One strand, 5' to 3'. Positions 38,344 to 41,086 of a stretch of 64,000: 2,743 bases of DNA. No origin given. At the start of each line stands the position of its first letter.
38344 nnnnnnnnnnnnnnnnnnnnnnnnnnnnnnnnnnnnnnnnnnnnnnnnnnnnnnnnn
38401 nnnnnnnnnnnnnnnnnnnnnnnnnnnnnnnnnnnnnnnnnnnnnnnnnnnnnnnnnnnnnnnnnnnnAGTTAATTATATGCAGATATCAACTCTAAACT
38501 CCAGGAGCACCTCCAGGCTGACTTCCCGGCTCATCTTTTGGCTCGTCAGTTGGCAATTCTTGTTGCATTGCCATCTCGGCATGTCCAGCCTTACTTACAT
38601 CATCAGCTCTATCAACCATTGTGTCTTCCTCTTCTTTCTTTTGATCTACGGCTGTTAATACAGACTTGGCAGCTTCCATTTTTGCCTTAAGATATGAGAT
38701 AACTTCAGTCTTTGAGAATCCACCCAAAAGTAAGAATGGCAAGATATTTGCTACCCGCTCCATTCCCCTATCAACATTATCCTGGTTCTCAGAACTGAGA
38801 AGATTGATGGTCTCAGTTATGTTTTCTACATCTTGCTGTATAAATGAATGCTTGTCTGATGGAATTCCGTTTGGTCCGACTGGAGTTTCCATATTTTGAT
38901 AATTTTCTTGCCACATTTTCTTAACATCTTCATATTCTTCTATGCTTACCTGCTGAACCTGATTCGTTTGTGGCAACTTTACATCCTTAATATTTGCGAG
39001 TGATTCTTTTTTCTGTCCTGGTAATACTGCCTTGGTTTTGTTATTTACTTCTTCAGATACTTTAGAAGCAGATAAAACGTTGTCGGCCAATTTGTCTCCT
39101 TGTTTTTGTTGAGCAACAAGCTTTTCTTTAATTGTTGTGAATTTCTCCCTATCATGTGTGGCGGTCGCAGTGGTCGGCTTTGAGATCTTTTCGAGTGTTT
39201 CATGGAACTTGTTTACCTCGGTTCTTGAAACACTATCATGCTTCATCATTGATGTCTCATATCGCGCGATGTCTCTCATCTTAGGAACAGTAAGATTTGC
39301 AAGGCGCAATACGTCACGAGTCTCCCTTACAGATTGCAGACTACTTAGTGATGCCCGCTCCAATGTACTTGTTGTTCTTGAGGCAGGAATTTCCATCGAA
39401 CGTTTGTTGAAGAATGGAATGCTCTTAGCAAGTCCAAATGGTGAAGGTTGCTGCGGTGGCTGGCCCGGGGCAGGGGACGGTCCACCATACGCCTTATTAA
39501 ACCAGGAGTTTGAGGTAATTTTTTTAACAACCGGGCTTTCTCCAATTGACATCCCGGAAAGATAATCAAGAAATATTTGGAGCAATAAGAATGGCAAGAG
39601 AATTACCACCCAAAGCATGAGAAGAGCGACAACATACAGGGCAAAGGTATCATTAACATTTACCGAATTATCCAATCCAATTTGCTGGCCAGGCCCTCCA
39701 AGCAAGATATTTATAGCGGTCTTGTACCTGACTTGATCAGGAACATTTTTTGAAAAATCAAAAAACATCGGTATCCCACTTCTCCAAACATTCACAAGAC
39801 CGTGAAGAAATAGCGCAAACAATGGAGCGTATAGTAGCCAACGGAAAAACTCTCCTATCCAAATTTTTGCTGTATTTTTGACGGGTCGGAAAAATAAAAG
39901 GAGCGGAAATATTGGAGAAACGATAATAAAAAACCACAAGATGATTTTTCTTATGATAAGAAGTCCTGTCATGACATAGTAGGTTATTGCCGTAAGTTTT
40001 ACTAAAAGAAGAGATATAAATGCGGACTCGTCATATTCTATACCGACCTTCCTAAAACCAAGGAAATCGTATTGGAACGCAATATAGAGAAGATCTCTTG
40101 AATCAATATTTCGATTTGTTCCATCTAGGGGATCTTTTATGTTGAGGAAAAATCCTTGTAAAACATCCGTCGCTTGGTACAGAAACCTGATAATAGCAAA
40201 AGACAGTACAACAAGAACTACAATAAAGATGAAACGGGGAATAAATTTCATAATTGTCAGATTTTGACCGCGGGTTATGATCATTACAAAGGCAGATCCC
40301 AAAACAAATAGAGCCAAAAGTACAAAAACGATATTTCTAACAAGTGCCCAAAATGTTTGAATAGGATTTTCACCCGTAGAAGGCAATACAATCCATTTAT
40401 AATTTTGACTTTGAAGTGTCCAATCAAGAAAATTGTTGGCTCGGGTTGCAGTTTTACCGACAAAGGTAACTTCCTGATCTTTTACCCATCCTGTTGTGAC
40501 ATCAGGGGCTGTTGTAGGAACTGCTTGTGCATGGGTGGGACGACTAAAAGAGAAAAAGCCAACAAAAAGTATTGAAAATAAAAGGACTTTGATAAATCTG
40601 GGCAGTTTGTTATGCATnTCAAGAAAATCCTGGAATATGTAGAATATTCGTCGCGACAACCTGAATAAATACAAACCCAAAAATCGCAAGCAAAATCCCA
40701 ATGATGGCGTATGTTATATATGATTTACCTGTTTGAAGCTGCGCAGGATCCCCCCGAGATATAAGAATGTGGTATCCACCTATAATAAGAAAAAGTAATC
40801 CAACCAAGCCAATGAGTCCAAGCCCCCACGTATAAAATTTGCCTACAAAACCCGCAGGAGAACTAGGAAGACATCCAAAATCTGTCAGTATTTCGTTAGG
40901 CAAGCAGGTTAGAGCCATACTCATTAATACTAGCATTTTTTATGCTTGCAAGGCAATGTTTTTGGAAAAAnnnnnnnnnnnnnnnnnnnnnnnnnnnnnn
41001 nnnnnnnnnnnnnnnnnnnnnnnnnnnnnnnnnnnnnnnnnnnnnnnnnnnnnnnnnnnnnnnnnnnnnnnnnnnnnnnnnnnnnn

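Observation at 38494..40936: Translationally coupled VirB2-like small protein and VirB6-like large membrane protein between dnaK and clpB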

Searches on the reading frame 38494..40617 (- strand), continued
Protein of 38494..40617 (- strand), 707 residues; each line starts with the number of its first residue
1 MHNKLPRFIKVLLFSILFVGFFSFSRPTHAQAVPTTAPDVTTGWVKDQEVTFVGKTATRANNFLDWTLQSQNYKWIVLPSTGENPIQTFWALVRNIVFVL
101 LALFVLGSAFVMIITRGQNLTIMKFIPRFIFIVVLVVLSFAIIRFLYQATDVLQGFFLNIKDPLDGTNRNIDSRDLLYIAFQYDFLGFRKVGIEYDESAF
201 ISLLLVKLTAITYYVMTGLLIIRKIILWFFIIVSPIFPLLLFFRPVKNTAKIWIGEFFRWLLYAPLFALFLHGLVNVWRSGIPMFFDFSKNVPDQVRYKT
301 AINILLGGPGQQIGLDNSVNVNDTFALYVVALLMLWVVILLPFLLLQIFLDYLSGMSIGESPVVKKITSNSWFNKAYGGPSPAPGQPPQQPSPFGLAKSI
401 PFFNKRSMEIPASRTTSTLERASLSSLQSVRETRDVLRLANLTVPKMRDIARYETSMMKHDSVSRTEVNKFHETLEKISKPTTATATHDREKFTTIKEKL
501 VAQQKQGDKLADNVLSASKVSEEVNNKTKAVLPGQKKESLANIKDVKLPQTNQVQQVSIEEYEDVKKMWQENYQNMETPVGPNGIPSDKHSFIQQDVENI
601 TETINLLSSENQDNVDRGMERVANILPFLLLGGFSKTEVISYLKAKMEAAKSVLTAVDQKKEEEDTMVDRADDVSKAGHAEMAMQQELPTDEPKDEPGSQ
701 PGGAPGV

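Call 90: find_encoding_contigs(protein=window:38494-40617:-, flank=10000, max_places=4)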
Protein window:38494-40617:- (707 aa): 2 contigs read that carry it; 2 places shown.
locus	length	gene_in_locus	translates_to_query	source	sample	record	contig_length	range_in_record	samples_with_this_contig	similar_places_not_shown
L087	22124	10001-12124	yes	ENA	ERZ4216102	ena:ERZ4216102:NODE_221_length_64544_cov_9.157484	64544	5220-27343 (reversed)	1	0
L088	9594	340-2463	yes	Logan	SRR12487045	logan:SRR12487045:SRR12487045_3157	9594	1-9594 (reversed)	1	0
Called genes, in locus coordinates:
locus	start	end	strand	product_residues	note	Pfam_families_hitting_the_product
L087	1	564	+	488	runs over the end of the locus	PF27757:Competence-induced_Ccs4_N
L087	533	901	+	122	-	-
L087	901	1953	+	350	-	PF00953:Glycos_transf_4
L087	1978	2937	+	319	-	PF01040:UbiA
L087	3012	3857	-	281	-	PF08308:PEGA, PF08239:SH3_3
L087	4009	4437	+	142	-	PF00011:HSP20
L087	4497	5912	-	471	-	PF00133:tRNA-synt_1, PF09334:tRNA-synt_1g, PF00133:tRNA-synt_1, PF01406:tRNA-synt_1e (weak)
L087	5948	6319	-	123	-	-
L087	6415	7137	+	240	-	PF01628:HrcA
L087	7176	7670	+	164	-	PF01025:GrpE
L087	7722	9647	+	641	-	PF00012:HSP70, PF06723:MreB_Mbl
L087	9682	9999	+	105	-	PF18895:T4SS_pilin (weak)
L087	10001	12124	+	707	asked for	-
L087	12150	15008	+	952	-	PF02861:Clp_N, PF00004:AAA, PF23569:NBD_SMAX1, PF17871:AAA_lid_9, PF00004:AAA, PF07724:AAA_2, PF07728:AAA_5, PF10431:ClpB_D2-small, +5 more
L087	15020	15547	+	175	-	-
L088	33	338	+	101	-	PF18895:T4SS_pilin (weak)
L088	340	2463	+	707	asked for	-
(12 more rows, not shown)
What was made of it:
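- Tried and rejected: This is impossible here, because the window is the entire 64.5-kb contig (call 90) and look-ups cannot walk along other contigs.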

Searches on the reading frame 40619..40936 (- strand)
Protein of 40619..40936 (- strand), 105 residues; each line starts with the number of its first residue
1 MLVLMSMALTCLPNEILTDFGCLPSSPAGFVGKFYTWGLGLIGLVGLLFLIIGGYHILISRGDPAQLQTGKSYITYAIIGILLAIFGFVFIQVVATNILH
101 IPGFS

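Call 3: search_protein_families(library=pfam, proteins=[window:40619-40936:-], max_evalue=1)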
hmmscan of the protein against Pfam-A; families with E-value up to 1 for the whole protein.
window:40619-40936:- (105 aa): 4 families
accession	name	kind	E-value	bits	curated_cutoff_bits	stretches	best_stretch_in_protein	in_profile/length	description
PF18895.5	T4SS_pilin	-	3.2e-06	27.5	26.6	1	31-86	9-63/71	Type IV secretion system pilin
PF14898.11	DUF4491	-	0.11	13.4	27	1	47-105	10-66/92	Domain of unknown function (DUF4491)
PF17310.7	DUF5357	-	0.26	10.3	25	1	41-94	50-101/322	Family of unknown function (DUF5357)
PF00746.26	Gram_pos_anchor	-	0.27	11.7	20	1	68-90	11-34/43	LPXTG cell wall anchor motif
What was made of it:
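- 40619..40936 (-): VirB2-like T4SS pilin of 105 aa. The true start is possibly Met5 (40924) or Met7 (40918). It is leaderless, with a Cys pair (C11, C22), two TM helices, a basic loop and a conserved C-terminal IPGF(S/N/K). PF18895 at 27.5 bits against a cutoff of 26.6 (call 3).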

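Call 8: search_protein_families(library=ncbifam, proteins=[window:40619-40936:-], max_evalue=1)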
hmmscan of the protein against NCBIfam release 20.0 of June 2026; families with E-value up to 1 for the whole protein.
window:40619-40936:- (105 aa): 4 families
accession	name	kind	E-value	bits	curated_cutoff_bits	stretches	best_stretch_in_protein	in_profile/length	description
NF045849.1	ICE_MMCAP2_0565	equivalog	1.6e-06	27.7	40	1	31-97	13-79/80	Mbov_0395 family pilin-like conjugal transfer protein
TIGR01167.1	LPXTG_anchor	domain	0.044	14.5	15.9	1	68-90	4-27/34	LPXTG cell wall anchor domain-containing protein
NF045846.1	MSC0882_dom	subfamily_domain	0.061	12.5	60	1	39-100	14-74/244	MSC_0882 family membrane protein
NF033218.1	anchor_AmaP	equivalog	0.48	10.2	55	1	39-94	12-68/166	alkaline shock response membrane anchor protein AmaP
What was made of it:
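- A weak match to the NCBIfam Mbov_0395 pilin-like conjugal transfer protein (call 8).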

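Call 58: search_protein_families(library=pfam, alignment_id=A2, max_evalue=0.01)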
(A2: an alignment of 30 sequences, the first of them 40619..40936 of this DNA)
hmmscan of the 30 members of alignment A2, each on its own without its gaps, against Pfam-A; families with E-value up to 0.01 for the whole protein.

A. member 1, window:40619-40936:- (105 aa): 1 family
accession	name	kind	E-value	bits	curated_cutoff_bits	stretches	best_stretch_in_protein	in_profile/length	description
PF18895.5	T4SS_pilin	-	3.2e-06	27.5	26.6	1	31-86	9-63/71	Type IV secretion system pilin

B. families by the number of members that match (of 30 scanned): 4 families
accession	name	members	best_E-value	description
PF18895.5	T4SS_pilin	28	2.5e-08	Type IV secretion system pilin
PF19607.4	DUF6112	3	0.0057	Family of unknown function (DUF6112)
PF04956.18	TrbC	1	0.0032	TrbC/VIRB2 pilin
PF01554.23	MatE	1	0.0074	MatE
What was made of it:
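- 40619..40936 (-): 28 of 30 orthologues hit PF18895 (call 58).
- On T4SS_pilin (Pfam PF18895; VirB2-like pilins of CPR and monoderms): 28 of 30 orthologues hit at E of 0.01 or better (call 58).
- PF18895 is hit by 28 of 30 pilins (call 58).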

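Call 79: predict_structure(alignment_id=A3)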
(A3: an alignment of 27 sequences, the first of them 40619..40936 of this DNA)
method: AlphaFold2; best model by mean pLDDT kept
length: 105 residues; sequences in the alignment: 27
mean_pLDDT: 76.0   pTM: 0.55
mean pLDDT of the five models: 76.0, 73.1, 72.9, 70.9, 67.6
residues with pLDDT >= 90: 36; 70-90: 32; 50-70: 21; < 50: 16
segments of 3 or more residues with pLDDT < 50: 12-18, 20-23
pLDDT, mean of each block of 10 residues (from residue 1): 51 48 57 81 91 92 91 92 90 79 52
secondary structure, 60 per line:
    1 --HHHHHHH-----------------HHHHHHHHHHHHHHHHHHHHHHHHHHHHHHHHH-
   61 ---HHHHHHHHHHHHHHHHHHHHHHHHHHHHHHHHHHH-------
elements in order: H3-9 H27-59 H64-98
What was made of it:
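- On T4SS_pilin (Pfam PF18895; VirB2-like pilins of CPR and monoderms): AlphaFold helices 27-59 and 64-98 with pLDDT around 90 (call 79).
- Checked: AlphaFold gives helices 27-59 and 64-98 (call 79).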
